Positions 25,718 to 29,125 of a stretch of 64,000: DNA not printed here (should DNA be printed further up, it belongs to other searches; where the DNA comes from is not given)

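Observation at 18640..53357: ~35 kb island built almost entirely from polyprenyl-phosphate GT2 / GT-C modules plus FG-GAP propellers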

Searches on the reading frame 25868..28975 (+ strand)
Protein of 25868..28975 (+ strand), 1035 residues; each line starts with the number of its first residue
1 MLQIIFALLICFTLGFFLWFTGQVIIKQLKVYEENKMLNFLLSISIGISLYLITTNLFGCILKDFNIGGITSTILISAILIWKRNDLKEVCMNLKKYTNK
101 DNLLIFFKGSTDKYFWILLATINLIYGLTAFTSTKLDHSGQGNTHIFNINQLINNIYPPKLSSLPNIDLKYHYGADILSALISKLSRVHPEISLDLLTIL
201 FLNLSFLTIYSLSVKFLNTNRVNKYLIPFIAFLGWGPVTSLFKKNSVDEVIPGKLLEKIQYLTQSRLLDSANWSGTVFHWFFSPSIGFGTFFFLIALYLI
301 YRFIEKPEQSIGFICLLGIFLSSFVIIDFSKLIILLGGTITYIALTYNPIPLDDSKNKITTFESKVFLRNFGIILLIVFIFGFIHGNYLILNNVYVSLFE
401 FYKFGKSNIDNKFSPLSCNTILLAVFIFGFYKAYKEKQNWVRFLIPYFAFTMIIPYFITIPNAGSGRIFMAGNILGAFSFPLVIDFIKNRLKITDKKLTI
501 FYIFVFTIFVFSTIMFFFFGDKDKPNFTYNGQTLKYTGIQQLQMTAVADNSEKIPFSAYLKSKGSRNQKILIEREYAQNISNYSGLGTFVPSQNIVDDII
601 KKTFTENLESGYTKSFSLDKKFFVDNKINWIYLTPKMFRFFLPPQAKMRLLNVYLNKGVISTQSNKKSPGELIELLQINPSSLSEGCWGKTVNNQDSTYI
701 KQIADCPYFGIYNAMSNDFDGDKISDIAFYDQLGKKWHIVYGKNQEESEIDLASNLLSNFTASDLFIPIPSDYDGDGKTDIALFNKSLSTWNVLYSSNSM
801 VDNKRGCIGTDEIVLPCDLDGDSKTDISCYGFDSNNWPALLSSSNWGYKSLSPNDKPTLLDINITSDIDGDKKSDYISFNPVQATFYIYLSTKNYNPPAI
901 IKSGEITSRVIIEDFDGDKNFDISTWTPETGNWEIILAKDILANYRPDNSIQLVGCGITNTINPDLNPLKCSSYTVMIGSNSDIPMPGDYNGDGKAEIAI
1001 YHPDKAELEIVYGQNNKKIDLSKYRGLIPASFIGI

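Call 3: search_protein_families(library=pfam, proteins=[window:25868-28975:+], max_evalue=0.01)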
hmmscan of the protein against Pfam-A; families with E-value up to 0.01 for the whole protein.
window:25868-28975:+ (1035 aa): 2 families
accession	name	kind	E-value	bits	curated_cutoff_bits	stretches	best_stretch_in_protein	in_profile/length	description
PF13517.12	FG-GAP_3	-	1.9e-12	48.1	26.9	2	867-923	1-59/61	FG-GAP-like repeat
PF01839.29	FG-GAP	-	2.9e-09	37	22.1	0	987-1001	7-21/37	FG-GAP repeat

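Call 8: search_protein_families(library=ncbifam, proteins=[window:25868-28975:+], max_evalue=0.01)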
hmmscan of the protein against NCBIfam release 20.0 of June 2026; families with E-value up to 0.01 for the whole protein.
window:25868-28975:+ (1035 aa): 0 families

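Call 11: find_homologous_proteins(query=window:25868-28975:+)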
Query window:25868-28975:+ (1035 aa): 35 proteins with E <= 0.001 among 8000 candidates.
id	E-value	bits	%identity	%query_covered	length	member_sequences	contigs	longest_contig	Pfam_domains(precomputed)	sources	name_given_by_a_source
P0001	0.0e+0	2342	100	100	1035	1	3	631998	PF01839.30,PF13517.13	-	-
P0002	0.0e+0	1214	54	100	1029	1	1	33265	PF13517.13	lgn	-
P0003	0.0e+0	1064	48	100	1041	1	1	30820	PF01839.30,PF13517.13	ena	-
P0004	0.0e+0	1028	49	100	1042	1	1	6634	PF01839.30,PF13517.13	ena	-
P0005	0.0e+0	1012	49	100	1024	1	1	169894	PF13517.13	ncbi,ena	-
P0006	1.9e-297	1007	45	100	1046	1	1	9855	PF01839.30,PF13517.13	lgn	-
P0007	3.9e-296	1003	46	100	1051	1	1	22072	PF01839.30,PF13517.13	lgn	-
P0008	7.1e-295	999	47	100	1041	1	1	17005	PF13517.13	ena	-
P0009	2.2e-292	991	47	100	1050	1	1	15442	PF01839.30,PF13517.13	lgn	-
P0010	7.4e-292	989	46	99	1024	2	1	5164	PF01839.30,PF13517.13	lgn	-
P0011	3.0e-290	984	47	100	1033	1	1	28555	PF01839.30,PF13517.13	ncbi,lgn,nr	ncbi:MAG: VCBS repeat-containing protein [Candidatus Melainabacteria bacterium]|nr:VCBS repeat-conta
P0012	8.3e-288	976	46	100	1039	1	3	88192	PF01839.30,PF13517.13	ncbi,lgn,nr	ncbi:MAG: VCBS repeat-containing protein [Candidatus Melainabacteria bacterium]|nr:VCBS repeat-conta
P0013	6.5e-286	969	46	100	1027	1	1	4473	PF01839.30,PF13517.13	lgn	-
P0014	3.8e-285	967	46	100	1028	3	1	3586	PF01839.30,PF13517.13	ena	-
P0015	5.2e-285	966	44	100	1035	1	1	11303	PF01839.30,PF13517.13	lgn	-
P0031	3.2e-227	775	40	100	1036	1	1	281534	PF01839.30,PF13517.13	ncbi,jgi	jgi:hypothetical protein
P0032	6.1e-219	748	38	100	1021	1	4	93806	PF01839.30,PF13517.13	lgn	-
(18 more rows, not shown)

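Call 12: find_related_loci(query=window:25868-28975:+, collection=genome_contigs, flank=10000)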
Query window:25868-28975:+ (1035 aa) in genome_contigs; peptide patterns used: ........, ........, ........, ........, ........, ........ (x = any residue, [..] = any of these).
21 stretches matched a pattern; 1 encode a relative of the query (tblastn E <= 1e-3); 1 distinct loci.
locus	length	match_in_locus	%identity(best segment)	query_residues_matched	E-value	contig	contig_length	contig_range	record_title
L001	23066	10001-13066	46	2-1033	0e+0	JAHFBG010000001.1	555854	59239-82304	MAG: Candidatus Melainabacteria bacterium isolate nzgw193 NODE_8_length_555855_cov_17.358441, whole genome shotgun seque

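Call 14: find_related_loci(query=A1, collection=genome_contigs, flank=10000)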
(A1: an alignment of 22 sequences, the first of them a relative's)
Query A1 (1035 aa) in genome_contigs; peptide patterns used: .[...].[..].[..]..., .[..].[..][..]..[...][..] (x = any residue, [..] = any of these).
600 stretches matched a pattern (row limit reached: there are more); 559 encode a relative of the query (tblastn E <= 1e-3); the best 80 are kept; 79 distinct loci.
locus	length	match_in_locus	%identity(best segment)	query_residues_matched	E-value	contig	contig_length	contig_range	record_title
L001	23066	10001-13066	46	2-1033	0e+0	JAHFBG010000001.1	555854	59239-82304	MAG: Candidatus Melainabacteria bacterium isolate nzgw193 NODE_8_length_555855_cov_17.358441, whole genome shotgun seque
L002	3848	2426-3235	29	715-1022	8e-32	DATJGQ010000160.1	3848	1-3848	MAG TPA_asm: Gemmataceae bacterium isolate SMAG_U15490 k141_107883, whole genome shotgun sequence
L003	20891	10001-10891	33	714-1026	4e-31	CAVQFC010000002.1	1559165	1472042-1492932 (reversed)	MAG: uncultured Acidobacteriota bacterium isolate MFD05841.bin.2.39 genome assembly, contig: contig_22019, whole genome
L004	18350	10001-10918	29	692-1016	2e-29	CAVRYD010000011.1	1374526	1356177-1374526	MAG: uncultured Acidobacteriota bacterium isolate MFD02199.bin.2.70 genome assembly, contig: contig_5080, whole genome s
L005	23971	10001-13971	30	714-1007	6e-29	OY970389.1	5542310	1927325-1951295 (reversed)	MAG: Pyrinomonadaceae bacterium isolate MFD09206.bin.c.1 genome assembly, chromosome: 1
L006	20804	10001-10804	29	684-1016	9e-29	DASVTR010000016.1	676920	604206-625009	MAG TPA_asm: Pyrinomonadaceae bacterium isolate SMAG_U3296 k141_352429, whole genome shotgun sequence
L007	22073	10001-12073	28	711-1019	1e-28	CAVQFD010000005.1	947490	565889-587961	MAG: uncultured Acidobacteriota bacterium isolate MFD05567.bin.2.57 genome assembly, contig: contig_40327, whole genome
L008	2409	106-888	29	715-1020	1e-28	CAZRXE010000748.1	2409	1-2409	MAG TPA_asm: uncultured Heliomicrobium sp. isolate binchicken_co200_54 genome assembly, contig: k141_409411, whole genom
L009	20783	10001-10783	29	715-1003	2e-28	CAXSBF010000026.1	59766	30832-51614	MAG: uncultured Pyrinomonadaceae bacterium isolate private_X16_metawrap_bin.8 genome assembly, contig: private_X16_metaw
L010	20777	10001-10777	30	704-1019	5e-28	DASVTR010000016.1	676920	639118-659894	MAG TPA_asm: Pyrinomonadaceae bacterium isolate SMAG_U3296 k141_352429, whole genome shotgun sequence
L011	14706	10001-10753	29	702-1011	5e-28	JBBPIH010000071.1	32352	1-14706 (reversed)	MAG: Acidobacteriota bacterium isolate BPF2-12-14_bin_2 NODE_74_length_32352_cov_33.646097, whole genome shotgun sequenc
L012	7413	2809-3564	28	702-1003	8e-28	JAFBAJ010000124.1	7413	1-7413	MAG: Acidobacteriota bacterium isolate CP_BM_RX_R9_28 BM_RX_R9_k147_569785, whole genome shotgun sequence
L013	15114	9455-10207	31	715-1034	8e-28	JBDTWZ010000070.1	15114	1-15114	MAG: Acidobacteriota bacterium isolate cluster4_bin.104 NODE_8565_length_15114_cov_6.672621, whole genome shotgun sequen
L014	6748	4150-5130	29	711-1022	7e-28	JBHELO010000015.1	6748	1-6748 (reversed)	MAG: Acidimicrobiales bacterium isolate S2_bin.17.orig S2_k141_2947218, whole genome shotgun sequence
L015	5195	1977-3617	29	693-1033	5e-27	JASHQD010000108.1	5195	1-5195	MAG: Terriglobia bacterium isolate JOPF066 JOPF_A04C_contig_58272, whole genome shotgun sequence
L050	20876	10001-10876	29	718-1035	1e-24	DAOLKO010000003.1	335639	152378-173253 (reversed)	MAG TPA_asm: Blastocatellia bacterium isolate AMR_MDS_0338 NODE_3_length_335639_cov_15.937154, whole genome shotgun sequ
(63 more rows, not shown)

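Call 15: find_encoding_contigs(protein=P0031, flank=10000, max_places=2)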
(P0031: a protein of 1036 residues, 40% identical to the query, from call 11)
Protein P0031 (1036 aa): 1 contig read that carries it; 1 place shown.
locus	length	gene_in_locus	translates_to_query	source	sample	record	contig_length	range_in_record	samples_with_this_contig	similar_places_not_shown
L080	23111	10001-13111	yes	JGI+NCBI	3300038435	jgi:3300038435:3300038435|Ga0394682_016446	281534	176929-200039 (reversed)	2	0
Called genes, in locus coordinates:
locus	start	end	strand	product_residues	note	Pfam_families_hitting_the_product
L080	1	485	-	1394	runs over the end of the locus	-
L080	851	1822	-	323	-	PF02423:OCD_Mu_crystall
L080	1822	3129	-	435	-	PF00909:Ammonium_transp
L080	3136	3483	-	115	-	PF00543:P-II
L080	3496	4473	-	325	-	PF01839:FG-GAP (faint), PF12256:TcdB_toxin_midN (faint), PF13517:FG-GAP_3 (weak)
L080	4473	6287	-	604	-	PF10131:PTPS_related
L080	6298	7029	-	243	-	PF00535:Glycos_transf_2, PF10111:Glyco_tranf_2_2 (weak)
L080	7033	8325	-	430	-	-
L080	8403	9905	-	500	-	-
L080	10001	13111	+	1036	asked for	PF01839:FG-GAP (faint), PF13517:FG-GAP_3 (weak)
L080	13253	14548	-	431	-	-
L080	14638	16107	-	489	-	-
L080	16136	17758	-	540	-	-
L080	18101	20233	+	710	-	-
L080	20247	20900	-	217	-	PF00702:Hydrolase, PF13419:HAD_2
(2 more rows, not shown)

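Call 16: find_encoding_contigs(protein=P0005, flank=10000, max_places=2)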
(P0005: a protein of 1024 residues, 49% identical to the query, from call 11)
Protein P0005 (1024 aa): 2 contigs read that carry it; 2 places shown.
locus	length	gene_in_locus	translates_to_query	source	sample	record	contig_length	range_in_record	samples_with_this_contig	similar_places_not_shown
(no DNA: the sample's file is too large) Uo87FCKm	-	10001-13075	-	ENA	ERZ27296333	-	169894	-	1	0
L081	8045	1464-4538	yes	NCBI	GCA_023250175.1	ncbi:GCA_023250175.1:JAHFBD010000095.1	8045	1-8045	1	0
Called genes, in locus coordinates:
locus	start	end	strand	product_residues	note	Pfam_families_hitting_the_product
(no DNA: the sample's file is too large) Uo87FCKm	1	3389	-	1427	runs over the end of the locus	-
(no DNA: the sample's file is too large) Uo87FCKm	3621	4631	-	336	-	PF02423:OCD_Mu_crystall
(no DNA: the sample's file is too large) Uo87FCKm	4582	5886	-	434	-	PF00909:Ammonium_transp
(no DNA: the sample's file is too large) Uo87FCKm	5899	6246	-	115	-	PF00543:P-II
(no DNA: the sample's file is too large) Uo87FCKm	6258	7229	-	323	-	-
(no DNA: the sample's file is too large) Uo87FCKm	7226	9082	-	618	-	PF10131:PTPS_related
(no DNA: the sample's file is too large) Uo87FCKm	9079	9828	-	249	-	PF00535:Glycos_transf_2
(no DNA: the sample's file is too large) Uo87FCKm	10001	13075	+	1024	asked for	PF13517:FG-GAP_3 (faint)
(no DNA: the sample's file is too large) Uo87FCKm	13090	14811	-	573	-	-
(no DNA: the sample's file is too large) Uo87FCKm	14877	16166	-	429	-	-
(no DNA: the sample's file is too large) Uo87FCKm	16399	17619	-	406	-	PF00535:Glycos_transf_2, PF26629:GT2_TM_C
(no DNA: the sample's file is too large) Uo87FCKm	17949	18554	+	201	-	PF13489:Methyltransf_23, PF13847:Methyltransf_31 (weak), PF08241:Methyltransf_11 (weak), PF08242:Methyltransf_12 (faint)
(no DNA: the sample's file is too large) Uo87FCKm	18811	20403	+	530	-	-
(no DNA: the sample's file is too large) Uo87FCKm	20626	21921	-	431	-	PF01637:ATPase_2 (faint), PF25199:nSTAND_NTPase5 (weak), PF13173:AAA_14, PF13635:DUF4143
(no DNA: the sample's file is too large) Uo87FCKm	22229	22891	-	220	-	PF00535:Glycos_transf_2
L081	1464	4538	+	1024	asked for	PF13517:FG-GAP_3 (faint)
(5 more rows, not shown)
